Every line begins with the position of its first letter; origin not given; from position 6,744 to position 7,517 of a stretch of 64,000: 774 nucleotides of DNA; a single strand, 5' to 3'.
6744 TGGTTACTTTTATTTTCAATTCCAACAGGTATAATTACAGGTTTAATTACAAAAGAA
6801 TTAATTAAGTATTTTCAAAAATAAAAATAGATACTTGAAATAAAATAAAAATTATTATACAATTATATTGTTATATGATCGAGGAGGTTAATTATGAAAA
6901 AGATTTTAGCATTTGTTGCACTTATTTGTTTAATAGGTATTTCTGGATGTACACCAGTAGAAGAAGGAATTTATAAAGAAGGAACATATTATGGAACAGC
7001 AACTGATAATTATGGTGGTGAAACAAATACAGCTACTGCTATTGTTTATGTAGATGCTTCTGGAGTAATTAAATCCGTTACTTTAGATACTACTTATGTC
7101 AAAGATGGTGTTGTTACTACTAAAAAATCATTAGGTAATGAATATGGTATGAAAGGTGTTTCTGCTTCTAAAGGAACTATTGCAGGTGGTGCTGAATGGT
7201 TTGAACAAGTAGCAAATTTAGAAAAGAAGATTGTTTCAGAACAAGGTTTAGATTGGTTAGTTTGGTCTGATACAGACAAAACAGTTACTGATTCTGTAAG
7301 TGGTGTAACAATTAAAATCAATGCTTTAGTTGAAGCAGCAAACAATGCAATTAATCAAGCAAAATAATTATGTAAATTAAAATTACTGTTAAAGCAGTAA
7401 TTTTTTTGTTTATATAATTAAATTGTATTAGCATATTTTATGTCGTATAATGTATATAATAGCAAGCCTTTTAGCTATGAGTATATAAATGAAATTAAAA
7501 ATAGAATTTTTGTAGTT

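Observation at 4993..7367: Surface flavinylation module: ApbE flavin transferase, NusG_II protein, Gx transporter and FMN-binding lipoprotein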

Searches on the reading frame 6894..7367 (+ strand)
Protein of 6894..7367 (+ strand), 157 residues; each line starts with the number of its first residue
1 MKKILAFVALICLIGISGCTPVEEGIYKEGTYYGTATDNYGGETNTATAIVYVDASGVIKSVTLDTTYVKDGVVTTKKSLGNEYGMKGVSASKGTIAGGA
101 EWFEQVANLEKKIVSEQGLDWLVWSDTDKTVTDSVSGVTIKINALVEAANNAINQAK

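Call 3: search_protein_families(library=pfam, proteins=[window:6894-7367:+], max_evalue=0.01)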
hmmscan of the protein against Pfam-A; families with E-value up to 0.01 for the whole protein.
window:6894-7367:+ (157 aa): 0 families

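Call 4: search_protein_families(library=ncbifam, proteins=[window:6894-7367:+], max_evalue=0.01)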
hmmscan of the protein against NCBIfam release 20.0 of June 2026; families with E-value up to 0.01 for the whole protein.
window:6894-7367:+ (157 aa): 0 families

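Call 5: search_protein_families(library=pfam, proteins=[window:6894-7367:+], max_evalue=10)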
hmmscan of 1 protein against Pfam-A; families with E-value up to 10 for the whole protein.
window:6894-7367:+ (157 aa): 2 families
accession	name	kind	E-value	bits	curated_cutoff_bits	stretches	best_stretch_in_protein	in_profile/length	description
PF09041.15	Aurora-A_bind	-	0.12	12.9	21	1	101-125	33-57/68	Aurora-A binding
PF04205.19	FMN_bind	-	0.18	12.9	22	1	48-154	7-77/77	FMN-binding domain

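Call 6: search_solved_structures(query=window:6894-7367:+, max_evalue=10, show_alignments=3)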
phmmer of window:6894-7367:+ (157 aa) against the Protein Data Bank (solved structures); distinct sequences matched with E-value up to 10: 3.
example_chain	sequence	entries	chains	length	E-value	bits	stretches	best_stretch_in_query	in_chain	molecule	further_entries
2kzx_A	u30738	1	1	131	1.2e-05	28.8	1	28-156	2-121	Uncharacterized protein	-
5x8h_A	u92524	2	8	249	0.63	13.5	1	26-91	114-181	Short-chain dehydrogenase reductase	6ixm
5tjr_A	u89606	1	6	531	0.98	12.9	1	14-59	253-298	Methylmalonate-semialdehyde dehydrogenase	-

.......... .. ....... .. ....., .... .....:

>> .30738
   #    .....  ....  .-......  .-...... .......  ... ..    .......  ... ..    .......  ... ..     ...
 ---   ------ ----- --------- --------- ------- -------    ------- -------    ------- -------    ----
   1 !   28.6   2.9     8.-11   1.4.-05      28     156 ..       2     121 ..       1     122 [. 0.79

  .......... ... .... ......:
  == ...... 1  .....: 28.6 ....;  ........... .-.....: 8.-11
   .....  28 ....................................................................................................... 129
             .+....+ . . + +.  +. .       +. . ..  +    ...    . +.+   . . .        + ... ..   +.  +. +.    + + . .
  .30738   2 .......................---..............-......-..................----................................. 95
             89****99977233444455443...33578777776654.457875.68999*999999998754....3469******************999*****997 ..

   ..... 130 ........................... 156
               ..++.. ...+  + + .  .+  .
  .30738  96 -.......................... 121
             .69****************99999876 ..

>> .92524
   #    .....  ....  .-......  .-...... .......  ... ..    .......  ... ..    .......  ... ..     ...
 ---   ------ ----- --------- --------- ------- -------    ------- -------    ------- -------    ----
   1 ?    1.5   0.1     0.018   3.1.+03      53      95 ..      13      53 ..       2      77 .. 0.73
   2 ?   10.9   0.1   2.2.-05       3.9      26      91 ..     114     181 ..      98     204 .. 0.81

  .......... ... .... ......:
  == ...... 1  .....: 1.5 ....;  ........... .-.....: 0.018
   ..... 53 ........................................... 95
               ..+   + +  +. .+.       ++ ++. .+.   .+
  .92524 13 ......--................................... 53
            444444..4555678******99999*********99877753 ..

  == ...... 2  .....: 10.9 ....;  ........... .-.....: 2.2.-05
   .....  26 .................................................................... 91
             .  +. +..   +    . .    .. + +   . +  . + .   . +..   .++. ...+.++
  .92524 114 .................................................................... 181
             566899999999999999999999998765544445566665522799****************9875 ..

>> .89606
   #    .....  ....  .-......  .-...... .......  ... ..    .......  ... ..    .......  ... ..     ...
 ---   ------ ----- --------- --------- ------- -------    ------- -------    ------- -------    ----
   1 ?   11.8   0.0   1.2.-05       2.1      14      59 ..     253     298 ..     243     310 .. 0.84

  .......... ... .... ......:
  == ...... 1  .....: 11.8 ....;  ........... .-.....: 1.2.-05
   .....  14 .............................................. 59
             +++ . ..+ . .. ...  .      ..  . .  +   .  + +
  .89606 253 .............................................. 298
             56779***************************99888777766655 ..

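Call 7: find_homologous_proteins(query=window:6894-7364:+, max_evalue=0.001)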
Query window:6894-7364:+ (157 aa): 84 proteins with E <= 0.001 among 190 candidates.
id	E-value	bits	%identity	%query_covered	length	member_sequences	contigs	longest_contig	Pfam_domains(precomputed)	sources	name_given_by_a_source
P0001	2.8e-93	328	99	100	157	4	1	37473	-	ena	-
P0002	7.1e-74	265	78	100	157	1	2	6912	-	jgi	-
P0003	3.5e-73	263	79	100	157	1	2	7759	-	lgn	-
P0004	8.8e-71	255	77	100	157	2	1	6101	-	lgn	-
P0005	1.6e-70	254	74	100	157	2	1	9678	-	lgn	-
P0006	5.4e-70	252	76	100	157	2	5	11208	-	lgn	-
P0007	1.9e-69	250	76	100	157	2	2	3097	-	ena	-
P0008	2.2e-69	250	73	100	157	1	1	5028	-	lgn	-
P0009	3.6e-69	250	74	100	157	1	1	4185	-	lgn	-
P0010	1.3e-67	245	75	100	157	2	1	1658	-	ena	-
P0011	3.5e-67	243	74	100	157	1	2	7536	-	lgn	-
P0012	2.3e-66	240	73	100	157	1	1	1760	-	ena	-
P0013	3.4e-66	240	71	100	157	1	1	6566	-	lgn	-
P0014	7.1e-66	239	72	100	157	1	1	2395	-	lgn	-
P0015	9.7e-66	238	72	100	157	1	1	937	-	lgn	-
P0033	6.0e-47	178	61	100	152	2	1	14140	PF04205.20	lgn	-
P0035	3.6e-46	175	57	100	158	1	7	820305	-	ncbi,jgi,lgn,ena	jgi:major membrane immunogen (membrane-anchored lipoprotein)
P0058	1.1e-39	154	52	100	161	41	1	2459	PF04205.20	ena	-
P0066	4.1e-38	149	55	100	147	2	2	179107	PF04205.20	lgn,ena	-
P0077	4.8e-32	129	50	100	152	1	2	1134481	-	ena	-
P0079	5.0e-32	129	50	100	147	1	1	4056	PF04205.20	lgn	-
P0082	1.3e-30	125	52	100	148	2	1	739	PF04205.20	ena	-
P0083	8.2e-29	119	49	100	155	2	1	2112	PF04205.20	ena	-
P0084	9.0e-28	115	49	100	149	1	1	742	PF04205.20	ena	-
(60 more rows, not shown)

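Call 9: search_solved_structures(query=A1, max_evalue=1, show_alignments=4)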
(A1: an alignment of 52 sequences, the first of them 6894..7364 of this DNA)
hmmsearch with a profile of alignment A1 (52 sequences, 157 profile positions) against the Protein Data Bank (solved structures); distinct sequences matched with E-value up to 1: 2.
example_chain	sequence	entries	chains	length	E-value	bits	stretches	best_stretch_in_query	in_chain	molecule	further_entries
2kzx_A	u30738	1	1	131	9.7e-14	54.6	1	28-156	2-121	Uncharacterized protein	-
8p2b_A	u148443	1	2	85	0.055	16.4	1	124-156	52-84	Clostridiaceae bacterium FMN4 domain 1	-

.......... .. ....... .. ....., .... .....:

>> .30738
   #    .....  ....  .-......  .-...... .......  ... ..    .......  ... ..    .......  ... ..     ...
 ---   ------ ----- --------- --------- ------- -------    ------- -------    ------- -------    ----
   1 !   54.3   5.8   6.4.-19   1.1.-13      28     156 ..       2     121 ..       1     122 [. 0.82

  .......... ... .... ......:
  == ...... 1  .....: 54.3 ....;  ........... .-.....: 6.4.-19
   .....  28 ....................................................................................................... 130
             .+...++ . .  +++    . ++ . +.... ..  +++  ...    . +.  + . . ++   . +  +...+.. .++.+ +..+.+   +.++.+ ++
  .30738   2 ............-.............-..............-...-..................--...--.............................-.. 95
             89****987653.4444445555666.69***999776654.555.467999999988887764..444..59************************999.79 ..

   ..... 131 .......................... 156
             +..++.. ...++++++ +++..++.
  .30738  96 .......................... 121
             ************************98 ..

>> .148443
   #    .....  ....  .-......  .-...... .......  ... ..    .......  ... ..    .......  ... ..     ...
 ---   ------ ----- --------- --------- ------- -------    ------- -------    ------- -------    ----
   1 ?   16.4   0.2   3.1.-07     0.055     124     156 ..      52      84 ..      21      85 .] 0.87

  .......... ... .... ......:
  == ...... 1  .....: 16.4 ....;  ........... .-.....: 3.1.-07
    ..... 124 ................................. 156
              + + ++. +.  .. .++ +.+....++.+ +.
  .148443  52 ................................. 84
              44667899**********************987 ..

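Call 10: search_protein_families(library=pfam, alignment_id=A1, max_evalue=0.01)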
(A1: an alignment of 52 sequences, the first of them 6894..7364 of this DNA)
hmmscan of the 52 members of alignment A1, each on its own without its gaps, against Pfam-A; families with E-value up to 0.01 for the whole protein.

A. member 1, window:6894-7364:+ (157 aa): 0 families

B. families by the number of members that match (of 52 scanned): 6 families
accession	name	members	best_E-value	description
PF04205.19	FMN_bind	38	1e-06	FMN-binding domain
PF08139.17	LPAM_1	3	0.00022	Prokaryotic membrane lipoprotein lipid attachment site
PF03964.20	Chorion_2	1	0.0014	Chorion family 2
PF20125.4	DUF6515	1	0.0039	Family of unknown function (DUF6515)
PF12229.13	PG_binding_4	1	0.0041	Putative peptidoglycan binding domain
PF13127.11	DUF3955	1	0.0056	Protein of unknown function (DUF3955)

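Call 20: find_encoding_contigs(protein=P0035, flank=8000, max_places=2)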
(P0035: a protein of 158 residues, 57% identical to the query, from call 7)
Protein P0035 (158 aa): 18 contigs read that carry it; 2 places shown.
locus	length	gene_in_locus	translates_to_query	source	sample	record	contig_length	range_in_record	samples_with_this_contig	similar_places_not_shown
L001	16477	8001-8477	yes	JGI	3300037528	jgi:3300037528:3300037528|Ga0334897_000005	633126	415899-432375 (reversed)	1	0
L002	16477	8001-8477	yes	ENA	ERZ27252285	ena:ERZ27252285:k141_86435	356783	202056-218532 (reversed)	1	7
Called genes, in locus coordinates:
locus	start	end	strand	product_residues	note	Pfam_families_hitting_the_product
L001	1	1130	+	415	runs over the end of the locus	PF00022:Actin (faint), PF06723:MreB_Mbl (faint), PF02491:SHS2_FTSA, PF11104:PilM_2 (weak), PF14450:FtsA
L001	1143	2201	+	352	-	PF00091:Tubulin, PF12327:FtsZ_C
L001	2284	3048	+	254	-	PF03419:Peptidase_U4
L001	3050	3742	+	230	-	PF04542:Sigma70_r2, PF08281:Sigma70_r4_2 (faint), PF04545:Sigma70_r4, PF01381:HTH_3 (weak)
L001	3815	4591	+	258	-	PF04542:Sigma70_r2, PF04539:Sigma70_r3 (faint), PF12802:MarR_2 (faint), PF04545:Sigma70_r4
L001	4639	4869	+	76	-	PF05239:PRC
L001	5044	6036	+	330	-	PF13579:Glyco_trans_4_4 (weak), PF13439:Glyco_transf_4, PF00534:Glycos_transf_1, PF13692:Glyco_trans_1_4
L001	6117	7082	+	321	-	PF02424:ApbE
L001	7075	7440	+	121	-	PF07009:NusG_II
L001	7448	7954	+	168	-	PF07456:Hpre_diP_synt_I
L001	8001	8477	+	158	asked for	-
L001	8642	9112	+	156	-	PF07963:N_methyl (weak)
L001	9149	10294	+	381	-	-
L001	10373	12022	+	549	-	PF07963:N_methyl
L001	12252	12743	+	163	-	PF01252:Peptidase_A8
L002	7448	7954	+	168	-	PF07456:Hpre_diP_synt_I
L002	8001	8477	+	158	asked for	-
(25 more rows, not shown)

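Call 21: find_encoding_contigs(protein=P0077, flank=8000, max_places=2)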
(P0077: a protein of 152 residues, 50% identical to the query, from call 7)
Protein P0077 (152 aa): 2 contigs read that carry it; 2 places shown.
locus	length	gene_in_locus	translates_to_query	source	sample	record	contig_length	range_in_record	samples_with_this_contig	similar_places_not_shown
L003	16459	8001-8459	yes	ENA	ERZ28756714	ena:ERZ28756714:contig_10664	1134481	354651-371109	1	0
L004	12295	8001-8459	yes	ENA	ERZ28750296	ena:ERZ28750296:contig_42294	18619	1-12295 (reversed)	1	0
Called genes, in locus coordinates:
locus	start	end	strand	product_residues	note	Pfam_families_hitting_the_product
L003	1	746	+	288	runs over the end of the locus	PF01509:TruB_N, PF16198:TruB_C_2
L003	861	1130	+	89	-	PF00312:Ribosomal_S15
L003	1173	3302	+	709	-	PF01138:RNase_PH, PF03725:RNase_PH_C, PF03726:PNPase, PF01138:RNase_PH, PF03725:RNase_PH_C (weak), PF00575:S1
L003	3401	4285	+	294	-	-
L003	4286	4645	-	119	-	PF11969:DcpS_C, PF01230:HIT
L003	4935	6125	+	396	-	PF00266:Aminotran_5, PF01053:Cys_Met_Meta_PP, PF00155:Aminotran_1_2 (faint)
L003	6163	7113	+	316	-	PF02424:ApbE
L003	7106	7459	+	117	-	PF07009:NusG_II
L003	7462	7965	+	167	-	PF07456:Hpre_diP_synt_I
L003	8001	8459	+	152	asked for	-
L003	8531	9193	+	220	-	PF00072:Response_reg, PF00486:Trans_reg_C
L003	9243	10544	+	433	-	PF13589:HATPase_c_3 (faint), PF00672:HAMP, PF00512:HisKA, PF02518:HATPase_c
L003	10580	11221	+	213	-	PF01027:Bax1-I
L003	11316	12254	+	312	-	PF06144:DNA_pol3_delta, PF21694:DNA_pol3_delta_C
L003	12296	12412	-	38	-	-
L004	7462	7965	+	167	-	PF07456:Hpre_diP_synt_I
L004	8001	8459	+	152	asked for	-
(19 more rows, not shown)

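Call 22: find_encoding_contigs(protein=P0066, flank=8000, max_places=2)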
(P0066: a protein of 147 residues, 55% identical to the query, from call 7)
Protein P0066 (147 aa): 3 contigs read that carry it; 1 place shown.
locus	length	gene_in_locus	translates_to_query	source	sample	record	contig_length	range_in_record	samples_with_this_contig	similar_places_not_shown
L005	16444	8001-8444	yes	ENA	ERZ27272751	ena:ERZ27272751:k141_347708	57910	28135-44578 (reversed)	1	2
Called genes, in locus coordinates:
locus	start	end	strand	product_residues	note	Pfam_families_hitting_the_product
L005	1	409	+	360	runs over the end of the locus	PF03033:Glyco_transf_28, PF04101:Glyco_tran_28_C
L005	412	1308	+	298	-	PF01565:FAD_binding_4, PF02873:MurB_C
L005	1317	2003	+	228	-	PF08478:POTRA_1 (weak)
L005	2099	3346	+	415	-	PF11104:PilM_2 (faint), PF06723:MreB_Mbl (faint), PF02491:SHS2_FTSA, PF14450:FtsA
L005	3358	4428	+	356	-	PF00091:Tubulin, PF12327:FtsZ_C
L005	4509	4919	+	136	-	-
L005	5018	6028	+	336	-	PF13439:Glyco_transf_4, PF13579:Glyco_trans_4_4 (faint), PF00534:Glycos_transf_1, PF13692:Glyco_trans_1_4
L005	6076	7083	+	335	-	PF02424:ApbE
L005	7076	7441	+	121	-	PF07009:NusG_II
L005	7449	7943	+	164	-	PF07456:Hpre_diP_synt_I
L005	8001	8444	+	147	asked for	PF04205:FMN_bind (faint)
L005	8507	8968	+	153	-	PF01252:Peptidase_A8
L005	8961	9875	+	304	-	PF01479:S4, PF00849:PseudoU_synth_2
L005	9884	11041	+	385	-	PF01694:Rhomboid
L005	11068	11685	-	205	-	PF01726:LexA_DNA_bind, PF00717:Peptidase_S24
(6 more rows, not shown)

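Call 23: predict_structure(alignment_id=A1)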
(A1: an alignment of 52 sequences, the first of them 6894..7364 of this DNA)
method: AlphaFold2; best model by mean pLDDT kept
length: 157 residues; sequences in the alignment: 52
mean_pLDDT: 89.9   pTM: 0.79
mean pLDDT of the five models: 89.9, 89.0, 87.1, 84.7, 81.2
residues with pLDDT >= 90: 115; 70-90: 28; 50-70: 14; < 50: 0
segments of 3 or more residues with pLDDT < 50: none
pLDDT, mean of each block of 10 residues (from residue 1): 71 62 84 94 91 98 94 91 92 88 97 97 95 92 97 98
secondary structure, 60 per line:
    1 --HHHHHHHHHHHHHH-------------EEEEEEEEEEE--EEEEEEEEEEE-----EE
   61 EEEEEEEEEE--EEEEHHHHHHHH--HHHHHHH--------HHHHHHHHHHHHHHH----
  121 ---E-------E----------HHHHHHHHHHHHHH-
elements in order: H3-16 E30-40 E43-53 E59-70 E73-76 H77-84 H87-93 H102-116 H143-156

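Call 28: fold_search(model_id=the predicted structure, library=pdb)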
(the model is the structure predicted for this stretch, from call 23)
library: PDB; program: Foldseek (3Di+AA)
matches with E <= 10: 615; with E <= 0.001: 0
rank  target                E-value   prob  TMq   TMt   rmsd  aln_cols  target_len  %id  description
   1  1wfz_MODEL_1_A        1.3e-01  0.30  0.27  0.31  16.8       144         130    9  Solution structure of Iron-sulfur cluster protein U (IscU) (released 2004-11-27)
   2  4ghb_A                2.4e-01  0.96  0.27  0.17   1.8        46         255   11  Crystal structure of a porin-like protein (BACUNI_01323) from Bacteroides uniformis ATCC 8492 at 2.32 A resolution (released 2012-08-29)
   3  8rmc_D                3.2e-01  0.21  0.26  0.31  10.9       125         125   11  Structure of the FDX2-bound core ISC complex (proximal conformation) (released 2024-12-18)
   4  5wkp_H                3.2e-01  0.21  0.25  0.29  10.7       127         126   11  Crystal Structure of the Human mitochondrial Cysteine Desulfurase in complex with ISD11 and Iron-Sulfur Cluster Scaffo (released 2017-11-15)
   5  5wlw_H                3.4e-01  0.21  0.25  0.31  10.7       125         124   10  Crystal Structure of the Human Mitochondrial Cysteine Desulfurase with active Cysteine Loop within ISCU1 active site,  (released 2017-11-15)
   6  4ghb_B                4.3e-01  0.85  0.28  0.18   4.0        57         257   12  Crystal structure of a porin-like protein (BACUNI_01323) from Bacteroides uniformis ATCC 8492 at 2.32 A resolution (released 2012-08-29)
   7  5wlw_D                5.1e-01  0.15  0.25  0.30  12.6       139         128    9  Crystal Structure of the Human Mitochondrial Cysteine Desulfurase with active Cysteine Loop within ISCU1 active site,  (released 2017-11-15)
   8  9i5v_S                5.1e-01  0.08  0.12  0.16  12.2        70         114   14  70S P. gingivalis ribosome erm-delta-porN strain (released 2025-08-20)
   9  5wkp_D                5.4e-01  0.12  0.18  0.22  10.6        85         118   10  Crystal Structure of the Human mitochondrial Cysteine Desulfurase in complex with ISD11 and Iron-Sulfur Cluster Scaffo (released 2017-11-15)
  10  6uxe_D                5.8e-01  0.33  0.17  0.20   3.6        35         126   20  Structure of the human mitochondrial desulfurase complex Nfs1-ISCU2(M140I)-ISD11 with E.coli ACP1 at 1.57 A resolution (released 2019-11-20)
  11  3lvl_A                5.8e-01  0.18  0.17  0.20   7.1        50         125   14  Crystal Structure of E.coli IscS-IscU complex (released 2010-04-21)
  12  7rtk_D                6.1e-01  0.30  0.17  0.20   3.6        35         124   20  Structure of the (NIAU)2 complex with N-terminal mutation of ISCU2 Y35D at 2.5 A resolution (released 2021-08-25)
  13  9jsr_P                6.5e-01  0.09  0.13  0.17  12.3        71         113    8  50S precursor - Erm complex (C-I) (released 2025-10-29)
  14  4rth_A                6.9e-01  0.23  0.22  0.21  10.5        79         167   16  The crystal structure of PsbP from Zea mays (released 2015-03-11)
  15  1q48_MODEL_1_A        6.9e-01  0.12  0.25  0.28  10.9       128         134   16  Solution NMR Structure of The Haemophilus Influenzae Iron-Sulfur Cluster Assembly Protein U (IscU) with Zinc B (released 2003-11-18)
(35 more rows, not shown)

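Call 48: find_related_loci(query=A1, collection=genome_contigs, flank=7000)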
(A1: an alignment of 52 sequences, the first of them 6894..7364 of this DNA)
Query A1 (157 aa) in genome_contigs; peptide patterns used: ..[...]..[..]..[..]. (x = any residue, [..] = any of these).
571 stretches matched a pattern; 401 encode a relative of the query (tblastn E <= 1e-3); the best 80 are kept; 80 distinct loci.
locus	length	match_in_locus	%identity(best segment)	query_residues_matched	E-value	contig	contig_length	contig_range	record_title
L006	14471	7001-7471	73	1-157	2e-71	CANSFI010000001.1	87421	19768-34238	MAG TPA_asm: uncultured Tenericutes bacterium isolate SRR15730532_bin.52_metawrap_v1.3_MAG genome assembly, contig: NODE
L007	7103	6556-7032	58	1-157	8e-54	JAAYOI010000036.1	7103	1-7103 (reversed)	MAG: Mollicutes bacterium isolate AS21ysBPME_343 80696_AS21, whole genome shotgun sequence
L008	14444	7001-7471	59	1-157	7e-54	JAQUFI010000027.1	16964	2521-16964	MAG: Bacilli bacterium isolate STCSWMC_198 NODE_8816_length_16964_cov_3.625883_ST_CSWMC, whole genome shotgun sequence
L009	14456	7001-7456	56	1-157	2e-52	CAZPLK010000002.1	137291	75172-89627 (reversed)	MAG TPA_asm: uncultured Muribaculaceae bacterium isolate SRP192927_co8_301 genome assembly, contig: NODE_56_length_13729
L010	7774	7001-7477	58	1-157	3e-52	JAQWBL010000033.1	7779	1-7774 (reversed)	MAG: Bacilli bacterium isolate STF2_219 NODE_30951_length_7779_cov_4.990591_Sandtown_F2, whole genome shotgun sequence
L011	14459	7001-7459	57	1-156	5e-52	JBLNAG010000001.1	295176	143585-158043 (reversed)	MAG: Ignavibacteriales bacterium isolate MAG183 PRJNA951521_bin41_renamed_0, whole genome shotgun sequence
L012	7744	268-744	59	1-157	1e-51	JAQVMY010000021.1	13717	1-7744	MAG: Bacilli bacterium isolate STF1_144 NODE_12809_length_13717_cov_6.807800_Sandtown_F1, whole genome shotgun sequence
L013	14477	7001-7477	57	1-157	7e-51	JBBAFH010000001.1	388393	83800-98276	MAG: Bacilli bacterium isolate SO_2017_LW2_38 scaffold_17_c1_LW138R_2017, whole genome shotgun sequence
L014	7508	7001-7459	57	1-156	1e-49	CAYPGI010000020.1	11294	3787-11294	MAG TPA_asm: uncultured Muribaculaceae bacterium isolate SRP192927_co2_789 genome assembly, contig: NODE_10857_length_11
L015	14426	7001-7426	62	18-157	7e-50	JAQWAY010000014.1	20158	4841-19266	MAG: Bacilli bacterium isolate STF2_207 NODE_6553_length_20158_cov_15.418651_Sandtown_F2, whole genome shotgun sequence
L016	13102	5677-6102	59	17-157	1e-48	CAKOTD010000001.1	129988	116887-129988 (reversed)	MAG: uncultured Bacilli bacterium isolate REFINED_METABAT215_TOP10_CONTIGS_1500_ASSEMBLY_K77_MERGED__Hadza_MoBio_hadza-A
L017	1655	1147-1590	58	1-157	2e-49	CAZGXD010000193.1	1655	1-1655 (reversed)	MAG TPA_asm: uncultured Muribaculaceae bacterium isolate binchicken_co157_473 genome assembly, contig: NODE_190621_lengt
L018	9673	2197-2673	53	1-157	3e-48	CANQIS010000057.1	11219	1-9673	MAG: uncultured Bacilli bacterium isolate Lapin-027__bin63 genome assembly, contig: Lapin-027__NODE_5828_length_11219_co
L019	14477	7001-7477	53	1-157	4e-48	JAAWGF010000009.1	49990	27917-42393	MAG: Bacilli bacterium isolate ABMPRH_31_1_2 SL341417_scaffold_1778, whole genome shotgun sequence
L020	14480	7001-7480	54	1-157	7e-48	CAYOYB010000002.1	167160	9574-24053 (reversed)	MAG TPA_asm: uncultured Muribaculaceae bacterium isolate SRP199465_co1_408 genome assembly, contig: NODE_69_length_16716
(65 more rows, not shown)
